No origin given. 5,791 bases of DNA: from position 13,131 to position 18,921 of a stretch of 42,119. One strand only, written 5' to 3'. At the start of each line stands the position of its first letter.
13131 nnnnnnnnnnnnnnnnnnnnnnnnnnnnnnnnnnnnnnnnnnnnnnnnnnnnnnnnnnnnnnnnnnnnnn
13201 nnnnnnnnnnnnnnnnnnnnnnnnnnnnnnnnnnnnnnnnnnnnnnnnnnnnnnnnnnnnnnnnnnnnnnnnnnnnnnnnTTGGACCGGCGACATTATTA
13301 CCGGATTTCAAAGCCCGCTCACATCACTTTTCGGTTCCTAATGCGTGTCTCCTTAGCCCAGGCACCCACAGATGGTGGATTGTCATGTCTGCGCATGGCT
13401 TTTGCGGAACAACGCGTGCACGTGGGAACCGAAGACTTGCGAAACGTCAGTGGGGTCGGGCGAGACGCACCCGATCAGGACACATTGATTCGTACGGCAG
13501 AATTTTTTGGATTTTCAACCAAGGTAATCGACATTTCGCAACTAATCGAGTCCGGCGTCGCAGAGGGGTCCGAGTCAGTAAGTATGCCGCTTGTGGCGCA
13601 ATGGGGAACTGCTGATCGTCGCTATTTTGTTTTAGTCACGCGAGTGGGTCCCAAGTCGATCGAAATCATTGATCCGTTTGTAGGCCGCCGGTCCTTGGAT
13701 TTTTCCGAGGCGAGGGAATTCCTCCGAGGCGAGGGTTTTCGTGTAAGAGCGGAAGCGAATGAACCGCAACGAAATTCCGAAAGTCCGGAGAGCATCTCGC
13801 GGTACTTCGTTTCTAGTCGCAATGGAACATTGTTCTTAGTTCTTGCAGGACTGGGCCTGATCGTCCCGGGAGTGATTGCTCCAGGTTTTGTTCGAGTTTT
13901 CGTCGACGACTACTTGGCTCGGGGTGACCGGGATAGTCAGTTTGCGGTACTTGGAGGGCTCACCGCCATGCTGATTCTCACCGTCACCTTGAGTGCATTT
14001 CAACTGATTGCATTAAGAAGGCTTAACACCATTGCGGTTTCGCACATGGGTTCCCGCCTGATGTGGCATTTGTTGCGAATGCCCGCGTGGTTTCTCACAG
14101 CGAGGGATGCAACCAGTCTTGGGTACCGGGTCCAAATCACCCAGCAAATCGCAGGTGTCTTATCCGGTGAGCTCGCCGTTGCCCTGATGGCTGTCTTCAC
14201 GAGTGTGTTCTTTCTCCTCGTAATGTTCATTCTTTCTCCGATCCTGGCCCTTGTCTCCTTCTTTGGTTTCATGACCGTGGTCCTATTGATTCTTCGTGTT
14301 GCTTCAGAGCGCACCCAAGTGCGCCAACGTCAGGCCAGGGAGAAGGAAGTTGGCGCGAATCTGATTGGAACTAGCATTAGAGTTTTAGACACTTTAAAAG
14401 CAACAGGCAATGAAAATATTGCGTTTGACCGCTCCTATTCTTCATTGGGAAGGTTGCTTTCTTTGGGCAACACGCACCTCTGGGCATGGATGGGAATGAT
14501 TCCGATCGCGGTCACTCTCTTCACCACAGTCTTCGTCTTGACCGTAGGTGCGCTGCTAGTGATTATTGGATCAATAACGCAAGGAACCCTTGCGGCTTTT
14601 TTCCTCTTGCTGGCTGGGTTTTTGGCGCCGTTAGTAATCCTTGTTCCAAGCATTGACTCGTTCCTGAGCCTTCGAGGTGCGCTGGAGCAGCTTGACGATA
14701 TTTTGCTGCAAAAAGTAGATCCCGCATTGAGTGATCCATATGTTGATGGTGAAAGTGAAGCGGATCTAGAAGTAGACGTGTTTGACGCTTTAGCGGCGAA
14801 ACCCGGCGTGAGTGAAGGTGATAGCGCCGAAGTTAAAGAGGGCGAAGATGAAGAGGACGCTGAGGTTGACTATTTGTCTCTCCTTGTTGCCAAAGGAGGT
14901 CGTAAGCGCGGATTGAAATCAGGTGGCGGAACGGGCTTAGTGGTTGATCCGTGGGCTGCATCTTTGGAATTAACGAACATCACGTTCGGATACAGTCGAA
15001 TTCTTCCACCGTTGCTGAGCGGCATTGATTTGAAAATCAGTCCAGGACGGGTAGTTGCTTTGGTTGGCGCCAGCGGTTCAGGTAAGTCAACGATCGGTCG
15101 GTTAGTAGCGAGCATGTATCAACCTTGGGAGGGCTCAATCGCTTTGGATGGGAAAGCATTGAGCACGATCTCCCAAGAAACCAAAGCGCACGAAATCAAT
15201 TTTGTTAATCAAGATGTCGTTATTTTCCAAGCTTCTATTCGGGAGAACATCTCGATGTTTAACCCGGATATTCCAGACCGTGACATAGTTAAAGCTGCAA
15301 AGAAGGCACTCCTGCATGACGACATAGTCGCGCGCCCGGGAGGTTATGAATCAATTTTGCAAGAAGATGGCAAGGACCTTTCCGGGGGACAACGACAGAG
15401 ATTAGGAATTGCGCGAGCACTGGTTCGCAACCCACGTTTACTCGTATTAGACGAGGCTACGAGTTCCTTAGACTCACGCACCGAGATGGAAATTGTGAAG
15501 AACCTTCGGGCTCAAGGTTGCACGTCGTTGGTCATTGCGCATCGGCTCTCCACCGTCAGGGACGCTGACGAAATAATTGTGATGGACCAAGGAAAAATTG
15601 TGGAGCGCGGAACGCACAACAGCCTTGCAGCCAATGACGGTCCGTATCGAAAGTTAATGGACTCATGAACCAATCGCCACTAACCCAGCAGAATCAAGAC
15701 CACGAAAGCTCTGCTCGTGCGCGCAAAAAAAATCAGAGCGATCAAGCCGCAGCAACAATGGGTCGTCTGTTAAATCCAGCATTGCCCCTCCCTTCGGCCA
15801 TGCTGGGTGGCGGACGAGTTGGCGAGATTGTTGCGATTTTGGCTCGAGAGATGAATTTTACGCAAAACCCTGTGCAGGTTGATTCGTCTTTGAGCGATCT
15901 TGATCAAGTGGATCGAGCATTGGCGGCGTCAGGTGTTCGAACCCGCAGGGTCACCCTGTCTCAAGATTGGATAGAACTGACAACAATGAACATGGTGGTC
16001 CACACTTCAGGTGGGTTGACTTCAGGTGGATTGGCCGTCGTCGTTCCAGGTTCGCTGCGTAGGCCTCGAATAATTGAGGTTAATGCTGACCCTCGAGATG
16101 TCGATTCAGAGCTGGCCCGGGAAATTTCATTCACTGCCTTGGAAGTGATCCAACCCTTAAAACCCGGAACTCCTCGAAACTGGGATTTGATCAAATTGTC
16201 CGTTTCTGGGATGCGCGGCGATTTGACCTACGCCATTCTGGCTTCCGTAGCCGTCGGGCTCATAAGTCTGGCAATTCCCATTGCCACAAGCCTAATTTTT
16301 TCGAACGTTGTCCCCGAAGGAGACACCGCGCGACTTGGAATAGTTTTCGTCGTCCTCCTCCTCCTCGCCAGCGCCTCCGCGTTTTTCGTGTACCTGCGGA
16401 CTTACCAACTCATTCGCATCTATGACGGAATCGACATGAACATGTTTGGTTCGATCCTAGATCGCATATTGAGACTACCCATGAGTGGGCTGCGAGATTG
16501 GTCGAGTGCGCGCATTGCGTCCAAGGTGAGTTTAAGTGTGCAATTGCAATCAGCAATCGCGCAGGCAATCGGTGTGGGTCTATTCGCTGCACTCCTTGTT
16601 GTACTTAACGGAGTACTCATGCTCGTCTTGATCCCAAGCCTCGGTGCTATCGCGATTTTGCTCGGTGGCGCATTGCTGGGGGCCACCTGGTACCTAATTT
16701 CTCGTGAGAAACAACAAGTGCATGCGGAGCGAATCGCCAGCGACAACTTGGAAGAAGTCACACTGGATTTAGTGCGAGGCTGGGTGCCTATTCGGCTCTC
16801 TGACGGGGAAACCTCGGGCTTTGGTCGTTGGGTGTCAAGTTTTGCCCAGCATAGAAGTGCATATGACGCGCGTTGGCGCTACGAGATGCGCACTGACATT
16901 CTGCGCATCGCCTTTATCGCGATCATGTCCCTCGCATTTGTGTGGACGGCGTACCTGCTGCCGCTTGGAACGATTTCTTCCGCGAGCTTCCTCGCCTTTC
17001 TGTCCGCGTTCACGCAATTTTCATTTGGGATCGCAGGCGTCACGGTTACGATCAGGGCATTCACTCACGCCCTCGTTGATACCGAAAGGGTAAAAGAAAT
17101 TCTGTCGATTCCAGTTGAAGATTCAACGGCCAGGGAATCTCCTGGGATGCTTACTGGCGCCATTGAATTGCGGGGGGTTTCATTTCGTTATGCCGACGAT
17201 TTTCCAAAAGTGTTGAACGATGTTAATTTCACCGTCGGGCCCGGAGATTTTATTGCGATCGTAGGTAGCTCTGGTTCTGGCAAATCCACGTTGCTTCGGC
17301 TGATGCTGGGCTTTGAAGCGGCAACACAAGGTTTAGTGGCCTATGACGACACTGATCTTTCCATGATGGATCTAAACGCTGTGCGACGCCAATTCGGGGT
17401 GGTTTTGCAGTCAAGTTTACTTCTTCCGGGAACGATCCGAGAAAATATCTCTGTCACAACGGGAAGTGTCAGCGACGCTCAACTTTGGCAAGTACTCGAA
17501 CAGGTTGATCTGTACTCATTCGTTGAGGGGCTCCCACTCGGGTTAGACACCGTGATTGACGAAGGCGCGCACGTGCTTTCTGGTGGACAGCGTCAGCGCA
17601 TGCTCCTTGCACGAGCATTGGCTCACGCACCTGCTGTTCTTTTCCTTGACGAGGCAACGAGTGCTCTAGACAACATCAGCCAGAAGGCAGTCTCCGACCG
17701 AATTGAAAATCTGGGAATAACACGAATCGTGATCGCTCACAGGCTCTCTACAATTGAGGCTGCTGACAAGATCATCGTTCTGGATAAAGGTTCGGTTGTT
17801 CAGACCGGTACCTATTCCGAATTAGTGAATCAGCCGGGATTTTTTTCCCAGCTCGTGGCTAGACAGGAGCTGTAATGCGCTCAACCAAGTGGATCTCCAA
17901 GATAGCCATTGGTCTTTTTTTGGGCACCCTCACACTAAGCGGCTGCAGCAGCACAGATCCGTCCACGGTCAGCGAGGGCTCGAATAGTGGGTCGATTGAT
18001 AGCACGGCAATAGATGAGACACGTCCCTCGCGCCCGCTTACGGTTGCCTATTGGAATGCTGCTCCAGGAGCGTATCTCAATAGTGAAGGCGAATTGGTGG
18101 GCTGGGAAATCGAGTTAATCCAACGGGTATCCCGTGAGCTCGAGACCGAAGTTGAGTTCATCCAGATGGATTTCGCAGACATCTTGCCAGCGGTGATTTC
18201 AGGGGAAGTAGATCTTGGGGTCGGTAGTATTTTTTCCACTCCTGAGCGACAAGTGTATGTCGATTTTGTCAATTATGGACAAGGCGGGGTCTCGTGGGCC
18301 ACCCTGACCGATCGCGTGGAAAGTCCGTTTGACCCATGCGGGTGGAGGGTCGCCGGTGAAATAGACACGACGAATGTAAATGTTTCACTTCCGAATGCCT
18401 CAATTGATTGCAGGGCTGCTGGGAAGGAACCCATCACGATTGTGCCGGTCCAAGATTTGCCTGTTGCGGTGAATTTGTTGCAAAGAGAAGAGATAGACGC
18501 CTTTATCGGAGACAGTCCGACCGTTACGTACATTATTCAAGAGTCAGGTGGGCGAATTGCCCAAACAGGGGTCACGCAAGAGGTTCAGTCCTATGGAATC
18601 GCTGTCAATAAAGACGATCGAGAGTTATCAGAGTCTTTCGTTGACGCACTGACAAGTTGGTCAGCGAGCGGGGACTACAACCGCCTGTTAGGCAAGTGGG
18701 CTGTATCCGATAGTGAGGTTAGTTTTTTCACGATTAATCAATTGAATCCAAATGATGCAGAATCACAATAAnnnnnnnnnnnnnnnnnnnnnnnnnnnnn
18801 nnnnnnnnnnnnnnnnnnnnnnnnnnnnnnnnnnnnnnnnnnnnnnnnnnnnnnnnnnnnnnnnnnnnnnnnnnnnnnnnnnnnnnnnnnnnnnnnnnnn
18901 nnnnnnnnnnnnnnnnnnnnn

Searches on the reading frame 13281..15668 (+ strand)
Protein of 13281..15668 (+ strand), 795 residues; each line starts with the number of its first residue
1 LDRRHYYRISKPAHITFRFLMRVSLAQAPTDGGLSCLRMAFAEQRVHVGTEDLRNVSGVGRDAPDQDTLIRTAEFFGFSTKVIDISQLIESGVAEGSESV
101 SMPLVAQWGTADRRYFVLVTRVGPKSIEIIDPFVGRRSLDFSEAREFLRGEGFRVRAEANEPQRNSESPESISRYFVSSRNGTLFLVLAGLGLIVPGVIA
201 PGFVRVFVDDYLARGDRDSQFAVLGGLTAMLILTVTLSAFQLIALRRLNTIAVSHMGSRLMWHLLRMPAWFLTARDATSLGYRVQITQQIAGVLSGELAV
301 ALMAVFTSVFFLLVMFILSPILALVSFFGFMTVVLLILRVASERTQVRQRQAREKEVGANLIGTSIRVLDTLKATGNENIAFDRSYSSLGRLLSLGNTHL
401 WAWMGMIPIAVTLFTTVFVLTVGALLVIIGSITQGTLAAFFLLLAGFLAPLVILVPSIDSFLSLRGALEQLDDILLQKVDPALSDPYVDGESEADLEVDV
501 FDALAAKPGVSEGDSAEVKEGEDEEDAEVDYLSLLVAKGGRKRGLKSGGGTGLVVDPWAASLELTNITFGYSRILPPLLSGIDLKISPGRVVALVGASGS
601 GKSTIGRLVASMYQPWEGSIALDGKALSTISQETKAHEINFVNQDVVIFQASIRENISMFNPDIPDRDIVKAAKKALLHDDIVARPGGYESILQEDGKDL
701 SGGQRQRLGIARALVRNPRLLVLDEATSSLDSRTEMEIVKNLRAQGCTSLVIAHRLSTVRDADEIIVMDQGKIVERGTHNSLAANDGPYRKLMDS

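Call 5: search_protein_families(library=pfam, proteins=[window:13281-15668:+], max_evalue=0.01)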
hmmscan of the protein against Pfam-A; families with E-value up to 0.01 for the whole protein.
window:13281-15668:+ (795 aa): 5 families
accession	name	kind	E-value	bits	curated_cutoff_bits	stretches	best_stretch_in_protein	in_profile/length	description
PF00005.33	ABC_tran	-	8.4e-30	104.6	25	1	579-728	1-137/137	ABC transporter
PF00664.28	ABC_membrane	-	3.3e-16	60.2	28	1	198-451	16-274/274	ABC transporter transmembrane region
PF03412.21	Peptidase_C39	-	7.6e-09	35.9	22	1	26-142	7-115/133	Peptidase C39 family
PF02463.25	SMC_N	-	3.9e-05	23.6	40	1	590-769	25-212/220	RecF/RecN/SMC N terminal domain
PF13401.12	AAA_22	-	0.0025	18.6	27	0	590-743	6-105/130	AAA domain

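Call 6: search_protein_families(library=ncbifam, proteins=[window:13281-15668:+], max_evalue=0.01)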
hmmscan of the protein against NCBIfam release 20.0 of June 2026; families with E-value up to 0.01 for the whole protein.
window:13281-15668:+ (795 aa): 189 families (the best 25 are shown)
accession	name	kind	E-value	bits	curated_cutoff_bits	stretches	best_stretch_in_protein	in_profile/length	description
TIGR03796.1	NHLM_micro_ABC1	equivalog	1.5e-172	575.5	853.3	2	561-793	477-709/710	NHLP family bacteriocin export ABC transporter peptidase/permease/ATPase subunit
TIGR01846.1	type_I_sec_HlyB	subfamily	3e-93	313.4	725.55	2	560-793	454-689/694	type I secretion system permease/ATPase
TIGR03797.1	NHLM_micro_ABC2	equivalog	2e-88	297.6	709.4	2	561-793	451-682/686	NHLP bacteriocin export ABC transporter permease/ATPase subunit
TIGR02204.1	MsbA_rel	hypoth_equivalog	2e-81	274.4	780.4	2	557-793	333-572/576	ABC transporter, permease/ATP-binding protein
TIGR00958.1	3a01208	subfamily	4.2e-78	263.3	874.6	2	562-792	479-710/711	antigen peptide transporter 2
TIGR03375.1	type_I_sec_LssB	subfamily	1.9e-74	251.2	693.1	2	561-782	465-688/696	type I secretion system permease/ATPase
NF045513.1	HepA_fam_ABC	equivalog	7.5e-73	245.9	725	2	561-787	373-600/610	heterocyst formation ABC transporter subunit HepA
TIGR02203.1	MsbA_lipidA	equivalog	1.4e-72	245.1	602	1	561-792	331-565/572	lipid A export permease/ATP-binding protein MsbA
TIGR01193.1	bacteriocin_ABC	subfamily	2.4e-69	234.6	523.85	2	560-794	472-707/708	peptide cleavage/export ABC transporter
NF052233.1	CphA_assoc_ABC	equivalog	8e-67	226.2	880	1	559-793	506-740/766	cyanophycin metabolism-associated ABC transporter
TIGR01842.1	type_I_sec_PrtD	subfamily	1.7e-66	224.9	510.15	2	561-782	316-540/544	type I secretion system permease/ATPase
NF010178.0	PRK13657.1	equivalog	3.2e-65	220.7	733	1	561-793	334-567/588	glucan ABC transporter ATP-binding protein/ permease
NF008381.0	PRK11176.1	equivalog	3.3e-62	210.7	867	1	558-792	338-575/582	lipid A ABC transporter ATP-binding protein/permease MsbA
TIGR02857.1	CydD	equivalog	3.5e-59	201.1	435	1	560-768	320-529/529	thiol reductant ABC exporter subunit CydD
NF008364.0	PRK11160.1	equivalog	5e-55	187.2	630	1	560-793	337-572/575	heme ABC transporter ATP-binding protein/permease CydC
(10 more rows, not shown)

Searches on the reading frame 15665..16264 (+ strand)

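Call 74: search_protein_families(library=pfam, proteins=[window:15665-16264:+], max_evalue=1)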
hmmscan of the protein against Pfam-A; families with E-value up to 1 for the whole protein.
window:15665-16264:+ (200 aa): 1 family
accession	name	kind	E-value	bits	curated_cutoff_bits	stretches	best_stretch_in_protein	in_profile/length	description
PF17471.7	GP63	-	0.08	13.6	25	1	132-160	37-65/73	Gene product 63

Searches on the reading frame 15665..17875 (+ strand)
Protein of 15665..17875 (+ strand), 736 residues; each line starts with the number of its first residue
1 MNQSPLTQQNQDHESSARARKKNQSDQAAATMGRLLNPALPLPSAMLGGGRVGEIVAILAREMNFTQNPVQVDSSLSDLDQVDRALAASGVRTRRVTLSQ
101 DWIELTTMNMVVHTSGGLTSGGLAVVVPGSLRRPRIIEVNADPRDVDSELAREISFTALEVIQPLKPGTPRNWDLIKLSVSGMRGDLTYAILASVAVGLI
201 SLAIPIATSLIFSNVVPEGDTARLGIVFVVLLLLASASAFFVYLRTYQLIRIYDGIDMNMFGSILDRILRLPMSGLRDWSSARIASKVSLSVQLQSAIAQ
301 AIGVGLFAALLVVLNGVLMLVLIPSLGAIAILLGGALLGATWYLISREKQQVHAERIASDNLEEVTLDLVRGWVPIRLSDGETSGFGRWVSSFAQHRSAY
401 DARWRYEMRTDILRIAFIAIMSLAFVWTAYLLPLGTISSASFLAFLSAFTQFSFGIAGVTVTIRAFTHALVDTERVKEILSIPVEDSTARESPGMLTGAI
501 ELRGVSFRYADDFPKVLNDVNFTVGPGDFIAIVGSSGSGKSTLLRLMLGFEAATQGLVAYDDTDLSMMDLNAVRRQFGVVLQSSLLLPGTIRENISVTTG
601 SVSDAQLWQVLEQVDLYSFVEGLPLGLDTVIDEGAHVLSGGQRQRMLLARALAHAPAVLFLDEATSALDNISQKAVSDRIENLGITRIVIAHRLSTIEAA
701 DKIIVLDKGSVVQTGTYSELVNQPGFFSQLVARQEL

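Call 6: search_protein_families(library=ncbifam, proteins=[window:15665-17875:+], max_evalue=0.01)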
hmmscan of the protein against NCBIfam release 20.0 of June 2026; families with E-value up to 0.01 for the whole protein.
window:15665-17875:+ (736 aa): 189 families (the best 25 are shown)
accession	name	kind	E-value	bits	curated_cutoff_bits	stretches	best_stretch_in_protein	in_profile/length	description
TIGR03797.1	NHLM_micro_ABC2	equivalog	2.7e-164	548.4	709.4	1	57-734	9-685/686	NHLP bacteriocin export ABC transporter permease/ATPase subunit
TIGR03796.1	NHLM_micro_ABC1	equivalog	1.6e-93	314.2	853.3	1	172-731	141-709/710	NHLP family bacteriocin export ABC transporter peptidase/permease/ATPase subunit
TIGR02203.1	MsbA_lipidA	equivalog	9.5e-82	275.3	602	1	219-732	49-567/572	lipid A export permease/ATP-binding protein MsbA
TIGR01846.1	type_I_sec_HlyB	subfamily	2.5e-81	274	725.55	1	77-734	30-692/694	type I secretion system permease/ATPase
TIGR03375.1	type_I_sec_LssB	subfamily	1.4e-76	258.2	693.1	1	186-722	150-690/696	type I secretion system permease/ATPase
NF045513.1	HepA_fam_ABC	equivalog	1.7e-73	248.1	725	1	221-727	91-602/610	heterocyst formation ABC transporter subunit HepA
TIGR02204.1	MsbA_rel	hypoth_equivalog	1.2e-70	238.9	780.4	1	180-734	13-575/576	ABC transporter, permease/ATP-binding protein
TIGR00958.1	3a01208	subfamily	8.2e-66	222.7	874.6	1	190-731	166-711/711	antigen peptide transporter 2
TIGR01193.1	bacteriocin_ABC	subfamily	2.9e-63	214.5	523.85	1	189-731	160-706/708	peptide cleavage/export ABC transporter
NF010178.0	PRK13657.1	equivalog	2.1e-61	208.1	733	1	190-734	24-570/588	glucan ABC transporter ATP-binding protein/ permease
NF008381.0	PRK11176.1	equivalog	4.9e-59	200.2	867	1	224-732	67-577/582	lipid A ABC transporter ATP-binding protein/permease MsbA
TIGR02857.1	CydD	equivalog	4.1e-57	194.3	435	1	476-706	297-529/529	thiol reductant ABC exporter subunit CydD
NF052233.1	CphA_assoc_ABC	equivalog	5.6e-57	193.6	880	1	242-734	247-743/766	cyanophycin metabolism-associated ABC transporter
NF008056.1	PRK10790.1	equivalog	1.1e-56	192.6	746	1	208-732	46-573/584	SmdB family multidrug efflux ABC transporter permease/ATP-binding protein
NF008379.0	PRK11174.1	equivalog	1.2e-52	179.4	684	1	468-734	316-584/588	heme ABC transporter permease/ATP-binding protein CydD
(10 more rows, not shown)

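Call 7: search_protein_families(library=pfam, proteins=[window:15665-17875:+], max_evalue=0.001)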
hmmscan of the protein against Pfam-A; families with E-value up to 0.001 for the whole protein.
window:15665-17875:+ (736 aa): 5 families
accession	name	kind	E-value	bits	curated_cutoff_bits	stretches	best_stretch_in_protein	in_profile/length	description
PF00005.33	ABC_tran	-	3.7e-32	112.2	25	1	517-666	1-137/137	ABC transporter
PF00664.28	ABC_membrane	-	3.4e-15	56.9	28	1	188-453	2-271/274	ABC transporter transmembrane region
PF02463.25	SMC_N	-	6.3e-08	32.7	40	1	619-706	135-211/220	RecF/RecN/SMC N terminal domain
PF09818.15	ABC_ATPase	-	0.00025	20.6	23.2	0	608-674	129-199/283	P-loop domain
PF13191.12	AAA_16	-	0.00087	20.3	32.6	0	528-669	25-145/167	AAA ATPase domain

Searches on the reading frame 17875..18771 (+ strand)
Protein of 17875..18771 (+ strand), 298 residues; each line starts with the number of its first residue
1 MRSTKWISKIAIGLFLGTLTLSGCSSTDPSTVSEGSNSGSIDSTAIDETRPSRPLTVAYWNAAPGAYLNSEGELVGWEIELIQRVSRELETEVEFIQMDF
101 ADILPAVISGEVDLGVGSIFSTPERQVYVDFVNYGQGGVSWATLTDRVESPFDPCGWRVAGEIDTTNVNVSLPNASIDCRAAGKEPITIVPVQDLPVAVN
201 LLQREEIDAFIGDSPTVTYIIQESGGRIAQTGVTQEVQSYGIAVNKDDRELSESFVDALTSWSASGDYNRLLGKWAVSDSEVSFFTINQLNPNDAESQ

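Call 7: search_protein_families(library=pfam, proteins=[window:17875-18771:+], max_evalue=0.001)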
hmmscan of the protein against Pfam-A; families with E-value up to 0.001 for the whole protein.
window:17875-18771:+ (298 aa): 1 family
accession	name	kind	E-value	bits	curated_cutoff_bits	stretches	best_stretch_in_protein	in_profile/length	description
PF00497.25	SBP_bac_3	-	1e-22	80.7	26.4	1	61-276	7-130/132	Bacterial extracellular solute-binding proteins, family 3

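Call 64: search_protein_families(library=ncbifam, proteins=[window:17875-18771:+], max_evalue=0.1)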
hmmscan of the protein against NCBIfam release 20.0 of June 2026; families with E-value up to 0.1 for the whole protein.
window:17875-18771:+ (298 aa): 14 families
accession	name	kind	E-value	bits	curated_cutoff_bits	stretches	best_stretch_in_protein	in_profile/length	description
NF052427.1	StpK7MSMEG_1200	equivalog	4.3e-45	154.3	900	1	61-288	371-597/601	serine/threonine protein kinase StpK7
TIGR01096.1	3A0103s03R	subfamily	3.3e-19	69.4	256.35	1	63-275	35-249/250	lysine/arginine/ornithine ABC transporter substrate-binding protein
NF007029.0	PRK09495.1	equivalog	4.6e-18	65.9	303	1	71-278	43-245/248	glutamine ABC transporter substrate-binding protein GlnH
NF008426.0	PRK11260.1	equivalog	1.3e-11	44.3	312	1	64-279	53-263/266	cystine ABC transporter substrate-binding protein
TIGR02995.1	ectoine_ehuB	equivalog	1.9e-08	33.9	190.9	1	40-286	20-270/275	ectoine/hydroxyectoine ABC transporter substrate-binding protein EhuB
NF041764.1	ArtI_Ecoli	equivalog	7e-08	32.1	522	1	67-275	36-240/243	arginine ABC transporter substrate-binding protein ArtI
NF011583.0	PRK15007.1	subfamily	1.7e-07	30.9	358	1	66-275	35-240/243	arginine ABC transporter substrate-binding protein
NF011965.0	PRK15437.1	equivalog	2.1e-07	30.8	459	1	63-132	37-106/260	histidine ABC transporter substrate-binding protein HisJ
NF041765.1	ArtJ_Ecoli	equivalog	5.7e-07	29.4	510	1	66-275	35-240/243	arginine ABC transporter substrate-binding protein ArtJ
NF011586.0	PRK15010.1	equivalog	2e-05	24.3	440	1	64-132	38-106/260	lysine/arginine/ornithine ABC transporter substrate-binding protein ArgT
TIGR04262.1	orph_peri_GRRM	subfamily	0.0011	18.3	190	1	61-144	10-99/257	extracellular substrate binding-like orphan protein GrrP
NF008112.0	PRK10859.1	equivalog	0.0062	15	354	1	42-131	32-121/483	membrane-bound lytic murein transglycosylase MltF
NF008885.0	PRK11917.1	equivalog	0.02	14.5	373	1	189-261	176-244/259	bifunctional adhesin/ABC transporter aspartate/glutamate-binding protein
TIGR01728.1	SsuA_fam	subfamily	0.065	12.4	163.5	0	196-232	140-176/290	aliphatic sulfonate ABC transporter substrate-binding protein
